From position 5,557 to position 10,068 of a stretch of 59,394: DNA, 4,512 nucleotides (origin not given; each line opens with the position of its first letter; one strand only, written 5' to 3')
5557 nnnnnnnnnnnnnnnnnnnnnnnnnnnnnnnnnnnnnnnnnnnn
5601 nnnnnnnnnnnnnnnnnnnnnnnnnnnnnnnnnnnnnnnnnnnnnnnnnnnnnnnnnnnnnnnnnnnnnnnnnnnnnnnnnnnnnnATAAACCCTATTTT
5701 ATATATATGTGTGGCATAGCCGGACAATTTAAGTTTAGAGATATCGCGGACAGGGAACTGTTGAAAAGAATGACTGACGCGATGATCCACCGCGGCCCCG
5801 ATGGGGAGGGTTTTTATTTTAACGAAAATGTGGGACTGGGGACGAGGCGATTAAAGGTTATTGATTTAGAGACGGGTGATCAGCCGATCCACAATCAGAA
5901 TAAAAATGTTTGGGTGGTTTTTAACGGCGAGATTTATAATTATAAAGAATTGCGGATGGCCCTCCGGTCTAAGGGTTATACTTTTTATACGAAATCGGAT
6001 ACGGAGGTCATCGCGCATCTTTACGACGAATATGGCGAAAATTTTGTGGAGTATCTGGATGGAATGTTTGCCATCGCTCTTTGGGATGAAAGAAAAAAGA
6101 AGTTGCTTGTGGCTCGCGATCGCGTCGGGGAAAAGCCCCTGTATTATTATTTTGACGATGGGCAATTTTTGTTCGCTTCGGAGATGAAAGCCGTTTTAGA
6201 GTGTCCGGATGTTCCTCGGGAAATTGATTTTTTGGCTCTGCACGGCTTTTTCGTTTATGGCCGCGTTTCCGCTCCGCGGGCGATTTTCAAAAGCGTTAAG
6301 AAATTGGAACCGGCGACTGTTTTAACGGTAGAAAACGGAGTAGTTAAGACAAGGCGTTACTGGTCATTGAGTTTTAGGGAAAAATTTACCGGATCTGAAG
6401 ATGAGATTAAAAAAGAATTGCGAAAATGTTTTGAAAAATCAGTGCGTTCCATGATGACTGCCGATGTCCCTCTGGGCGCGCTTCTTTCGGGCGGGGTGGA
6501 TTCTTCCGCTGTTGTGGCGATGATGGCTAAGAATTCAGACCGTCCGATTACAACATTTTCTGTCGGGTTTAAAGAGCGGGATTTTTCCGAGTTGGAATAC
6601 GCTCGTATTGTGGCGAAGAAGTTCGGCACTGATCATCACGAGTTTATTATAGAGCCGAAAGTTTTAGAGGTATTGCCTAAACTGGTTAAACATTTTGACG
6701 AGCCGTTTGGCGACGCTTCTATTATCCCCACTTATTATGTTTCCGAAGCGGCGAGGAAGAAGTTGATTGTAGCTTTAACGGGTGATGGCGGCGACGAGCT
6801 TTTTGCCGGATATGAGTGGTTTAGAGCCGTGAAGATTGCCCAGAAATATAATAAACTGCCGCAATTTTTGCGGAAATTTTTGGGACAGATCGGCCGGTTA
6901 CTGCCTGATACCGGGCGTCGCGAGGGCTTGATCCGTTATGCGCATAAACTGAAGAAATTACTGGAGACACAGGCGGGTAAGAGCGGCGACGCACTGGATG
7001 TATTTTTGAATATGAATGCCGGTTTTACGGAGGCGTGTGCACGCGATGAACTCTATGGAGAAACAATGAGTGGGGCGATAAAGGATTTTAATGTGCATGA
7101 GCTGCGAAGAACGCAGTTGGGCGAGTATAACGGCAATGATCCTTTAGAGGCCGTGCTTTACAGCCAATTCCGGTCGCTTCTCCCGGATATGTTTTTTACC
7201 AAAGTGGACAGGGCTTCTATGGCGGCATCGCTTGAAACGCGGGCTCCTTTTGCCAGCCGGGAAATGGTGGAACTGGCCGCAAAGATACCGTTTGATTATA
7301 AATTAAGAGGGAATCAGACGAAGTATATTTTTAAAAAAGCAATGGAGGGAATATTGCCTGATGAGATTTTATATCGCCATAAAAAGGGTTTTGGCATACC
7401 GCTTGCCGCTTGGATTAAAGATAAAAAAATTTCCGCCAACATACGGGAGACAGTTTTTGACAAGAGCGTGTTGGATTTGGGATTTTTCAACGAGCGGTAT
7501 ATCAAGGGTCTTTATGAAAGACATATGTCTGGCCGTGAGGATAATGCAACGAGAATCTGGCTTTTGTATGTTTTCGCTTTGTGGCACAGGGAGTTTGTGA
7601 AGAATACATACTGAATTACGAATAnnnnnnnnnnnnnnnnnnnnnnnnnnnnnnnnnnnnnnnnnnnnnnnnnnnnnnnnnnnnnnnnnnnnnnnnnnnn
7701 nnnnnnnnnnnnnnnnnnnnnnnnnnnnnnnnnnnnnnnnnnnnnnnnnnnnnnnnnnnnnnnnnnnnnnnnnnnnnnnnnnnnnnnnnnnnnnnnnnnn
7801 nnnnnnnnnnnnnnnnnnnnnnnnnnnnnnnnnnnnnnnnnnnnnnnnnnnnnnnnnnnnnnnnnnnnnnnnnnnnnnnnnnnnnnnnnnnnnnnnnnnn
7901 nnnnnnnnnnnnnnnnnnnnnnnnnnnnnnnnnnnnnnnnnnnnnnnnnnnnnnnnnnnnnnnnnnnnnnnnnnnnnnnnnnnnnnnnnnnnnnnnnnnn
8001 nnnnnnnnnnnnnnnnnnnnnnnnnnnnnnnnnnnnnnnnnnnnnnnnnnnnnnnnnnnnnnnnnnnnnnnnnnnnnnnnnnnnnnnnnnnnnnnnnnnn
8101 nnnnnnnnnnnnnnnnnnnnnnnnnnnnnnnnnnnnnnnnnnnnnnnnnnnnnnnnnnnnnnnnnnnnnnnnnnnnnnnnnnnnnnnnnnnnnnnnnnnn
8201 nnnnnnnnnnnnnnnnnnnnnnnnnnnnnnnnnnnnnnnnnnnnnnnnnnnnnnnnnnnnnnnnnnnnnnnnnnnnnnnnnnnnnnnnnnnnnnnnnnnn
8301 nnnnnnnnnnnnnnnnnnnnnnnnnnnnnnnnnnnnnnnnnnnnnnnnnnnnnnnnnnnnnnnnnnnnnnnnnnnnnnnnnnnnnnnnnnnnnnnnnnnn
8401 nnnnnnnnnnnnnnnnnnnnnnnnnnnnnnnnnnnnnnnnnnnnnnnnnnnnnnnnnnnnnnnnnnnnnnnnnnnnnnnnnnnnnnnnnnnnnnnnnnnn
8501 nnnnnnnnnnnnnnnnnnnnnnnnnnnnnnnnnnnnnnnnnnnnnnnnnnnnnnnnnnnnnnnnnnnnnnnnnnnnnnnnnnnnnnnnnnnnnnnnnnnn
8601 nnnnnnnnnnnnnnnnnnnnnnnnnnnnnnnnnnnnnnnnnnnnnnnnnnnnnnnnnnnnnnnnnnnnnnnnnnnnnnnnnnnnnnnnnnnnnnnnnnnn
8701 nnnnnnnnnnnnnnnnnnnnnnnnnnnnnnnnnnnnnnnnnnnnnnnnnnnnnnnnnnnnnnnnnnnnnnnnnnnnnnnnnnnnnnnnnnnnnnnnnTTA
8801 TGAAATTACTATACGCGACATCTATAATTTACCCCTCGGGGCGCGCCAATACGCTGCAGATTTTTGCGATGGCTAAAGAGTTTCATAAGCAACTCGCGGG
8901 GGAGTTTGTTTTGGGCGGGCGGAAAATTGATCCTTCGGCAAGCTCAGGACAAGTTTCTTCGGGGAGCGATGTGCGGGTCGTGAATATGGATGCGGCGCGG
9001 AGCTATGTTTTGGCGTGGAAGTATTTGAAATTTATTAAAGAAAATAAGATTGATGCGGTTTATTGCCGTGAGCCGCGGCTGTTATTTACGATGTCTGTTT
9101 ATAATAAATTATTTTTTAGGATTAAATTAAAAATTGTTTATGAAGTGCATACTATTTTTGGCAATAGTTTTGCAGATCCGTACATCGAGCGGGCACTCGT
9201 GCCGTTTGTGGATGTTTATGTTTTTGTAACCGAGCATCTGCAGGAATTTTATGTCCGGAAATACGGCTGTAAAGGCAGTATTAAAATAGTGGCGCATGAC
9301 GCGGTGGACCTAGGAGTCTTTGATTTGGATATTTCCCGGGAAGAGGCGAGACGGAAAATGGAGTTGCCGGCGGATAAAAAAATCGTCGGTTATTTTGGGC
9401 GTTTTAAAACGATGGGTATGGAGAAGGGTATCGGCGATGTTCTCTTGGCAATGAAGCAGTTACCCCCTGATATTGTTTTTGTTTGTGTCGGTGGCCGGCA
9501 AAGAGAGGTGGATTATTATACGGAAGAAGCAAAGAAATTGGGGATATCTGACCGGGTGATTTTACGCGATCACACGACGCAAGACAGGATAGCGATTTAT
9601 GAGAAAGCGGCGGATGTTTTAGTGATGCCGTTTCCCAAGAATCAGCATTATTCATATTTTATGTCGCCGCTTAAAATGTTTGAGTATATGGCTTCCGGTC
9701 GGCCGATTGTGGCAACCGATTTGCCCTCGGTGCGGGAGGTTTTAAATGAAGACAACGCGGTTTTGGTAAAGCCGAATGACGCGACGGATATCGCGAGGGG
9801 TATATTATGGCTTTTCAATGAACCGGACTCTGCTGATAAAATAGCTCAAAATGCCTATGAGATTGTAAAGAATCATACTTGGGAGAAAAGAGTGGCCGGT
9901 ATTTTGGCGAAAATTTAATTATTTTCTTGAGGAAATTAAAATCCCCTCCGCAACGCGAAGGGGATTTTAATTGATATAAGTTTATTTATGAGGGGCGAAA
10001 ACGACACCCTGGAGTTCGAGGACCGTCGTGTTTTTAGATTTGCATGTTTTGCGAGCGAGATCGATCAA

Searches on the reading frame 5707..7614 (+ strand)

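Call 75: search_protein_families(library=pfam, proteins=[window:5707-7614:+], max_evalue=0.001)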
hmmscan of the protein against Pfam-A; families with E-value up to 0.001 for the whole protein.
window:5707-7614:+ (635 aa): 5 families
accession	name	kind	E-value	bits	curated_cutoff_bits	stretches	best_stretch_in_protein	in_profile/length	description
PF00733.27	Asn_synthase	-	1.6e-99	334.4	21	1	237-628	1-354/354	Asparagine synthase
PF13537.11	GATase_7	-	2.1e-48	163.8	25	1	47-164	2-122/123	Glutamine amidotransferase domain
PF13522.11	GATase_6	-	5.6e-42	143.3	27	1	31-159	1-130/130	Glutamine amidotransferase domain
PF06508.19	QueC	-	1.5e-05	25.1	22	1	259-314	5-59/210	Queuosine biosynthesis protein QueC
PF12481.13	DUF3700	-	0.00047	20.1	27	0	111-162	123-175/228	Aluminium induced protein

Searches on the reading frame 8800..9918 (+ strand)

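Call 75: search_protein_families(library=pfam, proteins=[window:8800-9918:+], max_evalue=0.001)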
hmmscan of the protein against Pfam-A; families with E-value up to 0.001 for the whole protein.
window:8800-9918:+ (372 aa): 4 families
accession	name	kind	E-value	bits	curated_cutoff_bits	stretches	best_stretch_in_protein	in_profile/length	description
PF00534.26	Glycos_transf_1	-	7e-24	84.7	26.4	1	180-354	2-171/172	Glycosyl transferases group 1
PF13692.12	Glyco_trans_1_4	-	2e-21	77.2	27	1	194-340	2-141/142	Glycosyl transferases group 1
PF13524.12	Glyco_trans_1_2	-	8e-10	39.3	25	1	217-369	8-143/144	Glycosyl transferase-like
PF13439.12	Glyco_transf_4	-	6.6e-08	33.2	28.5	1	54-164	43-162/170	Glycosyltransferase Family 4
